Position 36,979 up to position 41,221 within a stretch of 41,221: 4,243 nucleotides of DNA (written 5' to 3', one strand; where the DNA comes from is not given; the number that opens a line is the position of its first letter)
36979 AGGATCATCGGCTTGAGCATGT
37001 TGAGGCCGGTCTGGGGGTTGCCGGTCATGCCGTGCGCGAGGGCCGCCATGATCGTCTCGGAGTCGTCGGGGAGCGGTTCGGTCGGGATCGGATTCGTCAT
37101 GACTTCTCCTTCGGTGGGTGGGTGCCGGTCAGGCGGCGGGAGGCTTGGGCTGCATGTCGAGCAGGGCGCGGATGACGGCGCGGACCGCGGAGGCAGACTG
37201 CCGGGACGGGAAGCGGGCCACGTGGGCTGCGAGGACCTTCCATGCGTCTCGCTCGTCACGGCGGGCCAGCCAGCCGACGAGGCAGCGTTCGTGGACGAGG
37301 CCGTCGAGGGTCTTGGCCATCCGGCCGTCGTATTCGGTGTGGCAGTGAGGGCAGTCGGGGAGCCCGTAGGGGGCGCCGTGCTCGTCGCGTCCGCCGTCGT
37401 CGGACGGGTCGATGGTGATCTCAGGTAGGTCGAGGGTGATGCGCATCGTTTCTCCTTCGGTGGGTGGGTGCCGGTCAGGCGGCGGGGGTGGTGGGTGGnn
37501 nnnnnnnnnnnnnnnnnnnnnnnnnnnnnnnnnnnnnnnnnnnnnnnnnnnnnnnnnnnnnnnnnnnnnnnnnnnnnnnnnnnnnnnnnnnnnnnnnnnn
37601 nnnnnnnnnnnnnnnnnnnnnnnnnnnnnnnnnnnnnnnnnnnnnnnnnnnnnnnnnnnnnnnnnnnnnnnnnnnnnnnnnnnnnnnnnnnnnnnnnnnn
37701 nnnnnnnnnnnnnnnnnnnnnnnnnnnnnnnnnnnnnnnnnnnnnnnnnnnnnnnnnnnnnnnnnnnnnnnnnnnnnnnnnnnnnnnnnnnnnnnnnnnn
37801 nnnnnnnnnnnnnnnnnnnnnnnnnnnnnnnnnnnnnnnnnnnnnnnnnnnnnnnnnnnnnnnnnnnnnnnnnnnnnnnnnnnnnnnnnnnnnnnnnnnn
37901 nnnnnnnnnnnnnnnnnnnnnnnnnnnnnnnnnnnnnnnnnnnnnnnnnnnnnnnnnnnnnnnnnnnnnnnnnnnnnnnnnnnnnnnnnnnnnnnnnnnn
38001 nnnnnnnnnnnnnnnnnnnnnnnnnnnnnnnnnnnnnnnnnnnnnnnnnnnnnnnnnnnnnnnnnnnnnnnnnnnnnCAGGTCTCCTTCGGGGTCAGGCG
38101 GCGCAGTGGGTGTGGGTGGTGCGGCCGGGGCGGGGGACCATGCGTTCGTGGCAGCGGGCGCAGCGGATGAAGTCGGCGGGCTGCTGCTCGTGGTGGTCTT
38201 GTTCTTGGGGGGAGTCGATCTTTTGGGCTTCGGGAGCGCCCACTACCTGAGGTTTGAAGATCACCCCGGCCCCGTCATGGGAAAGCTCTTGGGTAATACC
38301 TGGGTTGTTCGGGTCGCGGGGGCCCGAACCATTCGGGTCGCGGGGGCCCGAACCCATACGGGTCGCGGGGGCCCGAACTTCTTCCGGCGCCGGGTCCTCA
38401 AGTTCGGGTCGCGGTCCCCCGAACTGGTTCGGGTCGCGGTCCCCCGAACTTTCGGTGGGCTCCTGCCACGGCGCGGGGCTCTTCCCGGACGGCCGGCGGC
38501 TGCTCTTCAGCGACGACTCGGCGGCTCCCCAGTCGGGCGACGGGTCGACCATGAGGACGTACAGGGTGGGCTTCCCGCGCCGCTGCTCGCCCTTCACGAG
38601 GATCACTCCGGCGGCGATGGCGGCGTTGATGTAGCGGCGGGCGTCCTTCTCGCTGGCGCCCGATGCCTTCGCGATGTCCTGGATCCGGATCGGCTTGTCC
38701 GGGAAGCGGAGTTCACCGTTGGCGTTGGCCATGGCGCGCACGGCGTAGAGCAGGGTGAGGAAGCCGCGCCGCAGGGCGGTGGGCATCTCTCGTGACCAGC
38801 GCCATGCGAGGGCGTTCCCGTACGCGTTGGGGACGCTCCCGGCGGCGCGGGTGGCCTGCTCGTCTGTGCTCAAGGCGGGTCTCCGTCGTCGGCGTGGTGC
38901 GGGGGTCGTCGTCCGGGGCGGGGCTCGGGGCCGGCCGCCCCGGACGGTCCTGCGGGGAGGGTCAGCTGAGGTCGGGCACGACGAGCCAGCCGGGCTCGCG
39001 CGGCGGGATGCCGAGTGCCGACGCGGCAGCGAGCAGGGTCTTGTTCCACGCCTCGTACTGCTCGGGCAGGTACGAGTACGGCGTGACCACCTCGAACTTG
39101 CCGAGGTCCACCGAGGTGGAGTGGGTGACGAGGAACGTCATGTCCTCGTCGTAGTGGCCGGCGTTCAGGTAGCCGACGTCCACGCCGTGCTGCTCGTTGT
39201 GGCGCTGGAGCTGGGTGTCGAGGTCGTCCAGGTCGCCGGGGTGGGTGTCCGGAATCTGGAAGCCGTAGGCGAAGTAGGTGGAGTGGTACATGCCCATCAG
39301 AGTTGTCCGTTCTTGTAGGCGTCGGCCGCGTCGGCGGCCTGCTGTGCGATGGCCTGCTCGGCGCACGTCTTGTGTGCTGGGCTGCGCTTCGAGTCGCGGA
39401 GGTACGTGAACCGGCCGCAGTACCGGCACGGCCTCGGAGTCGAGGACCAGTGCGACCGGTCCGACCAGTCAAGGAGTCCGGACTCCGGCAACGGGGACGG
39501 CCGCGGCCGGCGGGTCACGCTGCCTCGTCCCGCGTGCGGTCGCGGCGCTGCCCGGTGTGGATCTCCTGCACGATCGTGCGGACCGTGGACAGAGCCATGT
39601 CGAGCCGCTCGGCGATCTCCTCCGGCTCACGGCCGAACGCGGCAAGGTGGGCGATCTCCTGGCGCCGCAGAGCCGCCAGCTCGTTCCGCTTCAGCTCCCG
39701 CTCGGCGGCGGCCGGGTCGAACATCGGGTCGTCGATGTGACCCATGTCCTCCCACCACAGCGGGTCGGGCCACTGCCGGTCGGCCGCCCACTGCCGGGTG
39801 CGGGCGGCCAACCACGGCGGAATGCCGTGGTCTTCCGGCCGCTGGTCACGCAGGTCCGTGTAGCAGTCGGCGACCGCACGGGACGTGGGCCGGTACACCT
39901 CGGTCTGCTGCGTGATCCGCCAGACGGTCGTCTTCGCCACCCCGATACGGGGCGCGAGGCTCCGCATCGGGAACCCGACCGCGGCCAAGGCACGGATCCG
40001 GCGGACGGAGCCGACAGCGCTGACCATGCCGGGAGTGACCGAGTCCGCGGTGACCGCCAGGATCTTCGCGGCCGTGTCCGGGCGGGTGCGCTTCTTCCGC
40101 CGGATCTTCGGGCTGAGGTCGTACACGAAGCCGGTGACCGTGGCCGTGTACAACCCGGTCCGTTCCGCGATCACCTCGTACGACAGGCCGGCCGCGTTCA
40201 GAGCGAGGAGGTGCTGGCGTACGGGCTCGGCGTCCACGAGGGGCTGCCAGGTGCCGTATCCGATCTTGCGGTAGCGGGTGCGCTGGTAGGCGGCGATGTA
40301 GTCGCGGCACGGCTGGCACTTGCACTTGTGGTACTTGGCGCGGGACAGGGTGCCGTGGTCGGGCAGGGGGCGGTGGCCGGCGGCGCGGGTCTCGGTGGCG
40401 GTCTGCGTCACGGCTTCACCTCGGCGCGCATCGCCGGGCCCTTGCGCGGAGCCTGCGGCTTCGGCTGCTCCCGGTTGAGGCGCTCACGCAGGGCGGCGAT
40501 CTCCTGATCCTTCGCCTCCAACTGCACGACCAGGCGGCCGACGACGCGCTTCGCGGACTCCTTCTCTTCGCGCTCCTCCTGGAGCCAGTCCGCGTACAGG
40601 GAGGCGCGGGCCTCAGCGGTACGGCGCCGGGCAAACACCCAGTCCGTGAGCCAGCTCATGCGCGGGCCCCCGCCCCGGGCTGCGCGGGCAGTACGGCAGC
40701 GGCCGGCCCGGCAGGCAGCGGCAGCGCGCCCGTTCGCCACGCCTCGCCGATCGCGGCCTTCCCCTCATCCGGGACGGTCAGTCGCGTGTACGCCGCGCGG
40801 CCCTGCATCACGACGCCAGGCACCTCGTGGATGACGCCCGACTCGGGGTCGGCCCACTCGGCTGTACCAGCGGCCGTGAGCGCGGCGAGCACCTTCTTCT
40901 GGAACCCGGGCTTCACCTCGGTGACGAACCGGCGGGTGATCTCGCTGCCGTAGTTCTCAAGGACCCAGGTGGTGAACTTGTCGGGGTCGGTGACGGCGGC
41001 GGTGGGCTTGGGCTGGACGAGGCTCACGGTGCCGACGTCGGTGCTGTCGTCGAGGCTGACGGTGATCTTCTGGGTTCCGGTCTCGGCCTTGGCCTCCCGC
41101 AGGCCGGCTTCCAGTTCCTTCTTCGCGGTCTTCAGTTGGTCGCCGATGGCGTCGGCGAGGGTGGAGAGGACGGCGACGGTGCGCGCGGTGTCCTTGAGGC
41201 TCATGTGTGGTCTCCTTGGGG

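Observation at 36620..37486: Orientation-locked gene-junction repeat family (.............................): stoperator- or start-associated-sequence-like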

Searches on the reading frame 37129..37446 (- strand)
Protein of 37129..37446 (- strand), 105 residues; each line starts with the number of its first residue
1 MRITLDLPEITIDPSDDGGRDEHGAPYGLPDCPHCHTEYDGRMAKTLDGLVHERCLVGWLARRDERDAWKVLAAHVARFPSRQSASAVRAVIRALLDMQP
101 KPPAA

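Call 11: search_protein_families(library=pfam, proteins=[window:37129-37446:-], max_evalue=0.01)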
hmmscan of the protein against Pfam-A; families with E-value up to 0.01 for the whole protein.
window:37129-37446:- (105 aa): 0 families

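Call 29: find_encoding_contigs(protein=window:37129-37446:-, flank=6000, max_places=10)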
Protein window:37129-37446:- (105 aa): 1 contig read that carries it; 1 place shown.
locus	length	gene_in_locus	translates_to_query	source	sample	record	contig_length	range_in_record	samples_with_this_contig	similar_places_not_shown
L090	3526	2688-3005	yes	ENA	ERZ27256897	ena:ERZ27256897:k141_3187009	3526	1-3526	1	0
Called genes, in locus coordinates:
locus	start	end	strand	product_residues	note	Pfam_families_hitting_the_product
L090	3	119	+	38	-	?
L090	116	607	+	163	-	-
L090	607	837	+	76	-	-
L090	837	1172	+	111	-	-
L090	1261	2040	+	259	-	-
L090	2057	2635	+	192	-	PF02467:Whib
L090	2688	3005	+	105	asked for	-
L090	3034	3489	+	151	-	-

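Call 40: search_protein_families(library=phrogs, proteins=[window:37129-37446:-], max_evalue=0.001)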
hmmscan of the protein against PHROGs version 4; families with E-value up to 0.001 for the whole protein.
window:37129-37446:- (105 aa): 0 families

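Call 68: find_homologous_proteins(query=window:37129-37446:-, max_evalue=0.00001)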
Query window:37129-37446:- (105 aa): 38 proteins with E <= 0.00001 among 44 candidates.
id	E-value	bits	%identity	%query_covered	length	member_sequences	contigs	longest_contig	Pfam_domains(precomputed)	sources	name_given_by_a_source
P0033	1.6e-66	239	100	100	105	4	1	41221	-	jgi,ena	-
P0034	6.0e-56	205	89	95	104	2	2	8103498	-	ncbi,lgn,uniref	ncbi:hypothetical protein OG292_19150 [Streptomyces sp. NBC_01511]|uniref:hypothetical protein n=1 T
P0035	7.7e-56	205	85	97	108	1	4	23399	-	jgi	jgi:hypothetical protein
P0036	2.0e-55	203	87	95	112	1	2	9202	-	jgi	-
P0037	8.9e-55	201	84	99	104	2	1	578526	-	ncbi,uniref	ncbi:hypothetical protein [Streptomyces goshikiensis]|uniref:hypothetical protein n=1 Tax=Streptomyc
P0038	3.2e-54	199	81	99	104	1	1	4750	-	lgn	-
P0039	8.4e-54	198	84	97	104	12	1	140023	-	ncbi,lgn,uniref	ncbi:hypothetical protein [Streptomyces sp. NPDC006863]|uniref:hypothetical protein n=1 Tax=Streptom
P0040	1.7e-53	197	85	95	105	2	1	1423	-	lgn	-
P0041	8.2e-53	195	82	97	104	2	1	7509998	-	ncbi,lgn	ncbi:hypothetical protein RKD45_002479 [Streptomyces griseus]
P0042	5.3e-52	192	79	97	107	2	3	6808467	-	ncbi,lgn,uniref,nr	ncbi:hypothetical protein [Streptomyces sp. SPB074]|uniref:hypothetical protein n=1 Tax=Streptomyces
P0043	7.2e-52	192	81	96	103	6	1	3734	-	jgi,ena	jgi:hypothetical protein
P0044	1.3e-51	191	79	99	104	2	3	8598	-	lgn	-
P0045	1.4e-51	191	85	84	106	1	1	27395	-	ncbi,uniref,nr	ncbi:hypothetical protein [Streptomyces sp. t39]|uniref:hypothetical protein n=1 Tax=Streptomyces sp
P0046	1.5e-51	191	81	99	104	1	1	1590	-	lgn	-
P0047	4.9e-51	189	80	97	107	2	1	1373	-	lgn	-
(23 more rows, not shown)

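Call 70: find_encoding_contigs(protein=P0034, flank=3500, max_places=3)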
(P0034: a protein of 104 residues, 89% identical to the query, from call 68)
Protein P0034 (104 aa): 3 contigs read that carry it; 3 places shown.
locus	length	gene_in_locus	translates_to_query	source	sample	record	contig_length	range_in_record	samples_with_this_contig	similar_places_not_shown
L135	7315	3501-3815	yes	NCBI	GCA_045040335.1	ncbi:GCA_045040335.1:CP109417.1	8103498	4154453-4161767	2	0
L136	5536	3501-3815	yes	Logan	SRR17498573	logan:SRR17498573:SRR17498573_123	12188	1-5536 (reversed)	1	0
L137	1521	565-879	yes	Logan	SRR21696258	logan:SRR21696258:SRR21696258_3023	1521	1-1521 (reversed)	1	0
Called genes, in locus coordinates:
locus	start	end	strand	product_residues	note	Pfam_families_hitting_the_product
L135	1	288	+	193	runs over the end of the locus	PF02467:Whib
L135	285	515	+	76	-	-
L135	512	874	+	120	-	-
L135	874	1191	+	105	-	-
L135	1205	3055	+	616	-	PF00772:DnaB, PF13481:AAA_25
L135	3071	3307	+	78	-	-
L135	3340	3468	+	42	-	-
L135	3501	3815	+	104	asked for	-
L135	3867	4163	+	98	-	-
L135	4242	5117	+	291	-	-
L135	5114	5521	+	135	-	PF13223:DUF4031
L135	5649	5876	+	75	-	PF13560:HTH_31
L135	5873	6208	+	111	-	-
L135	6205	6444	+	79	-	-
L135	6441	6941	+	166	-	-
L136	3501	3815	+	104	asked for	-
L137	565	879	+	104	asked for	-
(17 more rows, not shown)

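Call 71: find_encoding_contigs(protein=P0035, flank=3500, max_places=4)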
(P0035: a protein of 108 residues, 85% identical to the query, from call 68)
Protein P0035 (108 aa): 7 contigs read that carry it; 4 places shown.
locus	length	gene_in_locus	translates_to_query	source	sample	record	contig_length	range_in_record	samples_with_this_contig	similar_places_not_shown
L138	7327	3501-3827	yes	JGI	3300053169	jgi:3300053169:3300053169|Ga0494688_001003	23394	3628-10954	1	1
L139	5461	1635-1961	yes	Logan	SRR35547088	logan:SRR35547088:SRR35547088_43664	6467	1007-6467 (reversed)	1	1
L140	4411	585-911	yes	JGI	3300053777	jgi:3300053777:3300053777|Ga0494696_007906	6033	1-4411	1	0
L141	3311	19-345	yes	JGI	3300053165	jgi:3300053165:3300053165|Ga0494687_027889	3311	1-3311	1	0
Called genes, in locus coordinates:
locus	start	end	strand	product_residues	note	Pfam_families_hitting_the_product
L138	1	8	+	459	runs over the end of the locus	PF01555:N6_N4_Mtase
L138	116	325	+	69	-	-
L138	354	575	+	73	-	-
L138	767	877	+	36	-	-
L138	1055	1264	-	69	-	-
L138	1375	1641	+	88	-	PF19735:DUF6225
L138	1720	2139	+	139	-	-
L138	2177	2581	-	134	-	-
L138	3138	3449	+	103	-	-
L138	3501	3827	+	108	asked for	-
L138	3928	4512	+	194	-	PF19730:DUF6221 (faint)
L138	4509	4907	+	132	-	-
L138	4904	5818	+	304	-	-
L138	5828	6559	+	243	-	-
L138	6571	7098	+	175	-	-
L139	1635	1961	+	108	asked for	-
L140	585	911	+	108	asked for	-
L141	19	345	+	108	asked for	-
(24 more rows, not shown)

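Call 72: find_encoding_contigs(protein=P0036, flank=3500, max_places=3)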
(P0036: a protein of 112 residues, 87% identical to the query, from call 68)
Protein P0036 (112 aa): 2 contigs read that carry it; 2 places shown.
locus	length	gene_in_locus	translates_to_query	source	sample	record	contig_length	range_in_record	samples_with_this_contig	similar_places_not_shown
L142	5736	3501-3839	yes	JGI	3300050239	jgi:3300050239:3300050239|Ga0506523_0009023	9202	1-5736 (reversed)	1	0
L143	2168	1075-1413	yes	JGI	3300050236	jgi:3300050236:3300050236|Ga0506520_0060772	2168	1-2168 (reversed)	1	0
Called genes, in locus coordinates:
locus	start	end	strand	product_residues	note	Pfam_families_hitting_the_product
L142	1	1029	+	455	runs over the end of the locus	PF13481:AAA_25, PF03796:DnaB_C, PF06745:ATPase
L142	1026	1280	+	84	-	-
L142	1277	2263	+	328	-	PF00145:DNA_methylase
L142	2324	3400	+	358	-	-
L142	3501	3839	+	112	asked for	-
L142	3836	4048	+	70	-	-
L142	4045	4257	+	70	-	-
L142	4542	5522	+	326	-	-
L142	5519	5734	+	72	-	?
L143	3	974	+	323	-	?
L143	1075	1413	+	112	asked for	-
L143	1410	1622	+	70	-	-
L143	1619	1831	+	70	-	-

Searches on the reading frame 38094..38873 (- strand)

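Call 11: search_protein_families(library=pfam, proteins=[window:38094-38873:-], max_evalue=0.01)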
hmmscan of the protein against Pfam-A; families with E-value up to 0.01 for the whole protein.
window:38094-38873:- (259 aa): 1 family
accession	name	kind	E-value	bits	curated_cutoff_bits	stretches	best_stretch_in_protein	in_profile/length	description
PF04703.18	FaeA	-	0.0073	17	20.7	0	60-107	14-60/62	FaeA-like protein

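Call 40: search_protein_families(library=phrogs, proteins=[window:38094-38873:-], max_evalue=0.001)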
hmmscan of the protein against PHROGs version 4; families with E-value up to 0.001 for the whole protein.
window:38094-38873:- (259 aa): 0 families

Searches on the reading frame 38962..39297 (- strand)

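Call 11: search_protein_families(library=pfam, proteins=[window:38962-39297:-], max_evalue=0.01)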
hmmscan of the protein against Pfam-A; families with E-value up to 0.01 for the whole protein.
window:38962-39297:- (111 aa): 0 families

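Call 40: search_protein_families(library=phrogs, proteins=[window:38962-39297:-], max_evalue=0.001)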
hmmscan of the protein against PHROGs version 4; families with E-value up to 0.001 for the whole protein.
window:38962-39297:- (111 aa): 1 family
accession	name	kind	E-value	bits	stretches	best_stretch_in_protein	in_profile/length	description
phrog_15736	-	unknown function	5.2e-16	59.9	1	1-111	1-117/117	-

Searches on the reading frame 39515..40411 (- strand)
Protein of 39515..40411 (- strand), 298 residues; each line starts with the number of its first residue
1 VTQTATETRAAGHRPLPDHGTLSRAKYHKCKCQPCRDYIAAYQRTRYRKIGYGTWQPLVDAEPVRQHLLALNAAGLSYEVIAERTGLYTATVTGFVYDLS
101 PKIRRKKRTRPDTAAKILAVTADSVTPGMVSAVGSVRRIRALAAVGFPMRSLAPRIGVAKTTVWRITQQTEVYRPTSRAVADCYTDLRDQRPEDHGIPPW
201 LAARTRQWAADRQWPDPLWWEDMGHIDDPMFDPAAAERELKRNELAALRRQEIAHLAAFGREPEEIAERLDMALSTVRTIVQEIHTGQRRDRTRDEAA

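Call 11: search_protein_families(library=pfam, proteins=[window:39515-40411:-], max_evalue=0.01)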
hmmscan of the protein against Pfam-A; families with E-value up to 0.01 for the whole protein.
window:39515-40411:- (298 aa): 10 families
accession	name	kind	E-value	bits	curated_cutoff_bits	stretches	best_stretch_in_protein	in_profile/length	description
PF13384.12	HTH_23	-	8.6e-10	38.6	24.6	0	248-283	5-40/50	Homeodomain-like domain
PF13412.12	HTH_24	-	5.8e-06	26.2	21.9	0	265-282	22-39/48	Winged helix-turn-helix DNA-binding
PF08281.18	Sigma70_r4_2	-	6.5e-06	26.1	25.7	1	243-279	9-45/54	Sigma-70, region 4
PF09339.16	HTH_IclR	-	3.8e-05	23.8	22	0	258-282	11-40/52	IclR helix-turn-helix domain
PF13936.12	HTH_38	-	0.0001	22.4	27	0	137-165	11-39/44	Helix-turn-helix domain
PF00196.25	GerE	-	0.00054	20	23.5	0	249-282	6-39/57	Bacterial regulatory proteins, luxR family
PF19889.5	DUF6362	-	0.00076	20.2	31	0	136-168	60-92/98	Domain of unknown function (DUF6362)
PF13560.12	HTH_31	-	0.0021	18.8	27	0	244-287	5-37/64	Helix-turn-helix domain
PF25213.1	HVO_A0261_N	-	0.0021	18.3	35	0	133-169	8-47/86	HVO_A0261 N-terminal domain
PF13404.12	HTH_AsnC-type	-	0.0028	17.9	27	0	74-92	16-34/42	AsnC-type helix-turn-helix domain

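Call 40: search_protein_families(library=phrogs, proteins=[window:39515-40411:-], max_evalue=0.001)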
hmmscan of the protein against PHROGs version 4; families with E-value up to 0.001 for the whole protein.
window:39515-40411:- (298 aa): 7 families
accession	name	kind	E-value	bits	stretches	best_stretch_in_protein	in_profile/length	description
phrog_1590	-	unknown function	2.5e-51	175.7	1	26-284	17-273/281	-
phrog_3855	-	DNA, RNA and nucleotide metabolism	1.3e-08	36.3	0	241-284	61-103/115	HTH DNA binding protein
phrog_20467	-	DNA, RNA and nucleotide metabolism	1.2e-06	29.4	0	135-168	67-100/112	HNH endonuclease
phrog_836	-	transcription regulation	1.4e-06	29.4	0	136-171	84-121/133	late transcriptional activator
phrog_664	-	DNA, RNA and nucleotide metabolism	6.5e-05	23.9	0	62-172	39-126/210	DNA binding protein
phrog_29500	-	unknown function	0.00017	22.7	0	228-285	16-64/92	-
phrog_2308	-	unknown function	0.00039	21.5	0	65-100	6-41/138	-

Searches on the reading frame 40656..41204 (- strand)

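Call 11: search_protein_families(library=pfam, proteins=[window:40656-41204:-], max_evalue=0.01)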
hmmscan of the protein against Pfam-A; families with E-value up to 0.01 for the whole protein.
window:40656-41204:- (182 aa): 0 families

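Call 40: search_protein_families(library=phrogs, proteins=[window:40656-41204:-], max_evalue=0.001)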
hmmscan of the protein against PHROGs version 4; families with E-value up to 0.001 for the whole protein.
window:40656-41204:- (182 aa): 2 families
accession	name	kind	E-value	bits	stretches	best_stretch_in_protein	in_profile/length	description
phrog_11955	-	unknown function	8.8e-39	134.3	1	2-162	23-188/201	-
phrog_5168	-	unknown function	1.9e-06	28.9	1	10-161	4-144/154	-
